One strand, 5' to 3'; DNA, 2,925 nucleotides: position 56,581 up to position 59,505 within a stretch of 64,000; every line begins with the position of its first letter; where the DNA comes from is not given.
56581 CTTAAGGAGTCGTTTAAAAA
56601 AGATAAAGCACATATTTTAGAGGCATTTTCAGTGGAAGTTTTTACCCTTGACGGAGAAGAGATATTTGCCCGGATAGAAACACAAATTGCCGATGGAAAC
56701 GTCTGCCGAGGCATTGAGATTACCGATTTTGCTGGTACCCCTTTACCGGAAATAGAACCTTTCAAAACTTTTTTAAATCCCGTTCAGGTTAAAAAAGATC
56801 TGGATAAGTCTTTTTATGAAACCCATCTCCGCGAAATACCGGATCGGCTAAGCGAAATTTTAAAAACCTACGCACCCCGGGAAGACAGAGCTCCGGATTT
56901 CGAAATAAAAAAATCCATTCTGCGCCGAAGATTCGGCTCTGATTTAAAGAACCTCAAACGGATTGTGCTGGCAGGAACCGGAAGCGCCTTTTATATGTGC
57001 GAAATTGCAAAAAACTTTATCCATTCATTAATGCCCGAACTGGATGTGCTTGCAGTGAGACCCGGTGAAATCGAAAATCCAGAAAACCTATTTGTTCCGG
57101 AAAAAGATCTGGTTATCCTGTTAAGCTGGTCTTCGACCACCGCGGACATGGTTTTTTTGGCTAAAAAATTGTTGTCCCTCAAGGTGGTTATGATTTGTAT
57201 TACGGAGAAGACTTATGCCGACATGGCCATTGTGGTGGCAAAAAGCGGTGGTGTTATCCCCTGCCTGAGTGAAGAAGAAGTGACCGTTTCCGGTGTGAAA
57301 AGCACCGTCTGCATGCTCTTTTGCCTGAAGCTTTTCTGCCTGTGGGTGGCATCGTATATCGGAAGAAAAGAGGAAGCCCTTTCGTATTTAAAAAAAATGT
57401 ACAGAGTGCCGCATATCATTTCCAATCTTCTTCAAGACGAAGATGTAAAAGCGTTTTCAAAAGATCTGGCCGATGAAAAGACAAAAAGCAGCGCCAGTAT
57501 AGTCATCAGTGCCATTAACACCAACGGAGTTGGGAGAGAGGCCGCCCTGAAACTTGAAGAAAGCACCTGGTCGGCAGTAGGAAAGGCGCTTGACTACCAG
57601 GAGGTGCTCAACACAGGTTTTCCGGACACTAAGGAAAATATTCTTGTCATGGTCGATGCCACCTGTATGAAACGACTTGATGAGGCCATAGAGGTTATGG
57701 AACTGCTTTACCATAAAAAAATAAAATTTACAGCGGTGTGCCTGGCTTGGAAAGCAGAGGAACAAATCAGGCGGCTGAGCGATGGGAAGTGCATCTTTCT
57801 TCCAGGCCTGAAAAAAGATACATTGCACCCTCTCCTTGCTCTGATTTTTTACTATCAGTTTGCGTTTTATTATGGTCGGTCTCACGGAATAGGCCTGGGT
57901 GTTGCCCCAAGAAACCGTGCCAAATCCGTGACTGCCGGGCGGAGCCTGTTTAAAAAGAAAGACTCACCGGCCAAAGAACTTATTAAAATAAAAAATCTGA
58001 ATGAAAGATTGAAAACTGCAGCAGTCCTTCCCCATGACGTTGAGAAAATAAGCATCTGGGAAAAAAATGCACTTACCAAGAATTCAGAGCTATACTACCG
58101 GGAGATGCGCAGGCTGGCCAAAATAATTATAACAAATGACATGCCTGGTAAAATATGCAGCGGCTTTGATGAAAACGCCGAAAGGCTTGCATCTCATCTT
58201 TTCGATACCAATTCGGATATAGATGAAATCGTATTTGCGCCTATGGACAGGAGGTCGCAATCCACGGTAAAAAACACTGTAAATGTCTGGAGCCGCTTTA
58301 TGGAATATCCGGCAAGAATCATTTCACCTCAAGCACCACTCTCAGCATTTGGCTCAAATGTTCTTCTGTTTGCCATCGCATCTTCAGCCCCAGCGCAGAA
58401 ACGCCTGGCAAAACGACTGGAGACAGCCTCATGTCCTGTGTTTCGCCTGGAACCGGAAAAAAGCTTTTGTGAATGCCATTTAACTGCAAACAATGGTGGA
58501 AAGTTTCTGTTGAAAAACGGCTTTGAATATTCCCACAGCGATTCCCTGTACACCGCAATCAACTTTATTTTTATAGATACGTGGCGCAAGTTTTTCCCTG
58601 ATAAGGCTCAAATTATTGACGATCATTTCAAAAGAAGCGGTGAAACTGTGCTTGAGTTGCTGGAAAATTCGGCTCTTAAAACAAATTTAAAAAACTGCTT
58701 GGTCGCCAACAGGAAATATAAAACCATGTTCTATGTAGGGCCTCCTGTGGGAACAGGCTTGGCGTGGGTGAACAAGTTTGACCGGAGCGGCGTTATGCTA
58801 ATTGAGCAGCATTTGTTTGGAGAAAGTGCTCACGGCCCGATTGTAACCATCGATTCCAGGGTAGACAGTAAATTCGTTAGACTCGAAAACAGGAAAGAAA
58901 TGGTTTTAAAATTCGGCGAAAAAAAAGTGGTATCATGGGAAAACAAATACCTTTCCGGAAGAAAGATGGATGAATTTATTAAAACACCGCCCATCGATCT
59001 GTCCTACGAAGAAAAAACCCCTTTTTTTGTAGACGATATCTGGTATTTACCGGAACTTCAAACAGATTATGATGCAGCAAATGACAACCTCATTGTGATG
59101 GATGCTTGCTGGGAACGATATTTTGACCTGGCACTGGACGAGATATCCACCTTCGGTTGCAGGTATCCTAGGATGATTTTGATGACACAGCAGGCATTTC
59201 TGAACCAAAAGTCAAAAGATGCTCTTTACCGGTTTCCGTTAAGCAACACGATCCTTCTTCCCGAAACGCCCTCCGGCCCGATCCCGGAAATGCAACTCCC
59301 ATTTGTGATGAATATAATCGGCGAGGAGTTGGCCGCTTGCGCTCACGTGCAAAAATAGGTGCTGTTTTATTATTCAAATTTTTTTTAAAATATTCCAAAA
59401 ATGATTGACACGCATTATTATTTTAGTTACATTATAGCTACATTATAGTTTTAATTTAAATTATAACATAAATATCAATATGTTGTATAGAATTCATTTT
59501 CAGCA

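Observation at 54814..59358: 1514-aa GlmS-like amidotransferase with a large insertion and extra SIS modules, paired with a PrpD-family protein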

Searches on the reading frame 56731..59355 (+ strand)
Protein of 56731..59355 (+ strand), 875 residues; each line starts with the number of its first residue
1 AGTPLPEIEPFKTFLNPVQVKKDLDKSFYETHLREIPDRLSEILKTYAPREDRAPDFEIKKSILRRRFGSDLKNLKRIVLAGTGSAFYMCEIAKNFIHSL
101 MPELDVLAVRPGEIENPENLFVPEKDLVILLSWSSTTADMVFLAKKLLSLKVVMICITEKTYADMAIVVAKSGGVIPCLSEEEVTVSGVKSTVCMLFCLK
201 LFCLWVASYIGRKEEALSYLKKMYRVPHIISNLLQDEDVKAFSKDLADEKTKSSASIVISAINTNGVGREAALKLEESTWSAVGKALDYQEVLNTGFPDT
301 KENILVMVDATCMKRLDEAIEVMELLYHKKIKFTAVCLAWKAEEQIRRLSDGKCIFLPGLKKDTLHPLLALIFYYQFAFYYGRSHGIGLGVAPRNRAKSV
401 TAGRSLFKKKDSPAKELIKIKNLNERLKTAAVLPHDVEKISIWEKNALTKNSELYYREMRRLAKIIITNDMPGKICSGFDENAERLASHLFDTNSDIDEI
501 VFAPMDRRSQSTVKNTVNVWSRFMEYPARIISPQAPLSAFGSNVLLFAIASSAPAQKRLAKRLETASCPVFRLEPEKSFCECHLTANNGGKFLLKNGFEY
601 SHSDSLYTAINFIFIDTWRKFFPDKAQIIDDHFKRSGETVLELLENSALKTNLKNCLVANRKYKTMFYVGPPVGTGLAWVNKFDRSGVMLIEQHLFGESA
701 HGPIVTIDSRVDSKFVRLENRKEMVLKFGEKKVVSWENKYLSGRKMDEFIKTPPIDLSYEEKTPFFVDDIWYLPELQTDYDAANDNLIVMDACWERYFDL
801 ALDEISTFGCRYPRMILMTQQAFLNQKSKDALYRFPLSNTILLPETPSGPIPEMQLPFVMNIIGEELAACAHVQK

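Call 35: predict_structure(alignment_id=A2)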
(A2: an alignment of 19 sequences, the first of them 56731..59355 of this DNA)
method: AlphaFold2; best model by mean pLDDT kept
length: 875 residues; sequences in the alignment: 19
mean_pLDDT: 84.8   pTM: 0.89
mean pLDDT of the five models: 84.8, 84.0, 83.2, 79.7, 78.6
residues with pLDDT >= 90: 443; 70-90: 326; 50-70: 56; < 50: 50
segments of 3 or more residues with pLDDT < 50: 1-25, 180-186, 396-405, 700-706
pLDDT, mean of each block of 10 residues (from residue 1): 37 35 55 89 92 89 91 93 89 94 92 82 93 76 90 89 82 76 56 93 95 95 95 95 95 93 93 87 91 85 90 93 96 92 92 92 88 94 77 48 52 89 81 71 94 95 84 81 91 90 91 90 87 88 91 78 84 83 65 87 93 93 93 92 94 92 90 87 85 77 51 88 94 93 89 77 81 87 89 89 78 83 88 84 84 93 94 74
secondary structure, 60 per line:
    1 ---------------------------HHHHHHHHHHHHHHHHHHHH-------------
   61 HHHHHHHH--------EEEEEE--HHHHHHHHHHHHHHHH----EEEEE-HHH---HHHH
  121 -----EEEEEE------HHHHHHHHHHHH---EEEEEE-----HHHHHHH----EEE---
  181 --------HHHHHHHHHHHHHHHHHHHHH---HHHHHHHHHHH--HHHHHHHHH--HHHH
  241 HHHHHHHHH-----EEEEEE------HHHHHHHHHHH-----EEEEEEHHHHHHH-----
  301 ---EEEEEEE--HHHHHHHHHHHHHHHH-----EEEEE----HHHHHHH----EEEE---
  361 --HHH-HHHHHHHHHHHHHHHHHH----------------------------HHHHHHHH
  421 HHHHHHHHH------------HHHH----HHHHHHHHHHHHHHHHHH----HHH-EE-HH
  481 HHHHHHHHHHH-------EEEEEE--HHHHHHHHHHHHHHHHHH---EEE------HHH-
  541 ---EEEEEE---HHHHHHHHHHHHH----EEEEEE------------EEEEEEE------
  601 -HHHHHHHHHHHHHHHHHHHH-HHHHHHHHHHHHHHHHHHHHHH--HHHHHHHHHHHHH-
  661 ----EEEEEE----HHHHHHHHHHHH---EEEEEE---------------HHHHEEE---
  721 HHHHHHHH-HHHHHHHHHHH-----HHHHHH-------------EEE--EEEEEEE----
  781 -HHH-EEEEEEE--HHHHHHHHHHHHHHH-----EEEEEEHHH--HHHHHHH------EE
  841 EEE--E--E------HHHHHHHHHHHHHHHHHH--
elements in order (helices of 4 or more, strands of 3 or more residues): H28-47 H61-68 E77-82 H85-100 E105-109 H117-120 E126-131 H138-149 E153-158 H164-170 E175-177 H189-209 H213-223 H226-234 H237-249 E255-260 H267-277 E283-288 H289-295 E304-310 H313-328 E334-338 H343-349 E354-357 H367-384 H413-429 H442-445 H450-467 H479-491 E499-504 H507-524 E528-530 E544-549 H553-565 E570-575 E588-594 H602-621 H623-644 H647-659 E665-670 H675-686 E690-695 H711-714 E715-717 H721-728 H730-740 H746-751 E765-767 E770-776 E786-792 H795-809 E815-820 H826-832 E839-843 H856-873

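Call 38: fold_search(model_id=the predicted structure, library=pdb)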
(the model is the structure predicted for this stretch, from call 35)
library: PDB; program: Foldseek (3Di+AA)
matches with E <= 10: 1338; with E <= 0.001: 144
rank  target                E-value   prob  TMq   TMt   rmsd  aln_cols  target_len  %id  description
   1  2zj3                  3.2e-14  1.00  0.37  0.84   3.2       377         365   16  Isomerase domain of human glucose:fructose-6-phosphate amidotransferase (released 2009-01-13)
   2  2poc_A                6.1e-14  1.00  0.35  0.87   3.7       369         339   16  The crystal structure of isomerase domain of glucosamine-6-phosphate synthase from Candida albicans (released 2007-09-11)
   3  3tbf_A                7.3e-14  1.00  0.37  0.87   2.7       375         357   15  C-terminal domain of glucosamine-fructose-6-phosphate aminotransferase from Francisella tularensis. (released 2011-08-24)
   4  2v4m_C                8.4e-14  1.00  0.37  0.88   3.1       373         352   16  The isomerase domain of human glutamine-fructose-6-phosphate transaminase 1 (GFPT1) in complex with fructose 6-phospha (released 2008-10-07)
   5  3tbf_D                1.1e-13  1.00  0.37  0.86   2.9       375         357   15  C-terminal domain of glucosamine-fructose-6-phosphate aminotransferase from Francisella tularensis. (released 2011-08-24)
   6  6r4e_B                1.5e-13  1.00  0.37  0.49   3.2       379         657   16  Crystal structure of human GFAT-1 in complex with Glucose-6-Phosphate and L-Glu (released 2020-01-15)
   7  7ndl_B                1.5e-13  1.00  0.38  0.50   3.2       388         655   17  Crystal structure of human GFAT-1 S205D (released 2021-03-10)
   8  3tbf_B                1.7e-13  1.00  0.37  0.86   3.0       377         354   15  C-terminal domain of glucosamine-fructose-6-phosphate aminotransferase from Francisella tularensis. (released 2011-08-24)
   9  6r4e_A                1.8e-13  1.00  0.37  0.49   3.4       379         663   18  Crystal structure of human GFAT-1 in complex with Glucose-6-Phosphate and L-Glu (released 2020-01-15)
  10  7ndl_A                1.9e-13  1.00  0.37  0.48   3.0       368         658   16  Crystal structure of human GFAT-1 S205D (released 2021-03-10)
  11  6zmk_B                2.1e-13  1.00  0.37  0.49   3.1       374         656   16  Crystal structure of human GFAT-1 L405R (released 2020-08-05)
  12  6r4h_A                2.3e-13  1.00  0.37  0.49   3.4       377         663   17  Crystal structure of human GFAT-1 G451E (released 2020-01-15)
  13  3tbf_H                2.5e-13  1.00  0.36  0.83   3.0       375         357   15  C-terminal domain of glucosamine-fructose-6-phosphate aminotransferase from Francisella tularensis. (released 2011-08-24)
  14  6r4g_B                2.8e-13  1.00  0.37  0.49   3.2       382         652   17  Crystal structure of human GFAT-1 in complex with UDP-GlcNAc (released 2020-01-15)
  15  2puv_A                2.8e-13  1.00  0.35  0.85   3.7       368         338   17  The crystal structure of isomerase domain of glucosamine-6-phosphate synthase from Candida albicans (released 2007-09-11)
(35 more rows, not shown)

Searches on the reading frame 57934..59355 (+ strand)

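Call 86: search_protein_families(library=pfam, proteins=[window:57934-59355:+], max_evalue=1)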
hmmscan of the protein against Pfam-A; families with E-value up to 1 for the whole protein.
window:57934-59355:+ (474 aa): 1 family
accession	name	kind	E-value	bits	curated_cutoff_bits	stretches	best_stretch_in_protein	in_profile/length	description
PF19012.5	DUF5741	-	0.11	13.2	25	1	36-96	16-76/82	Family of unknown function (DUF5741)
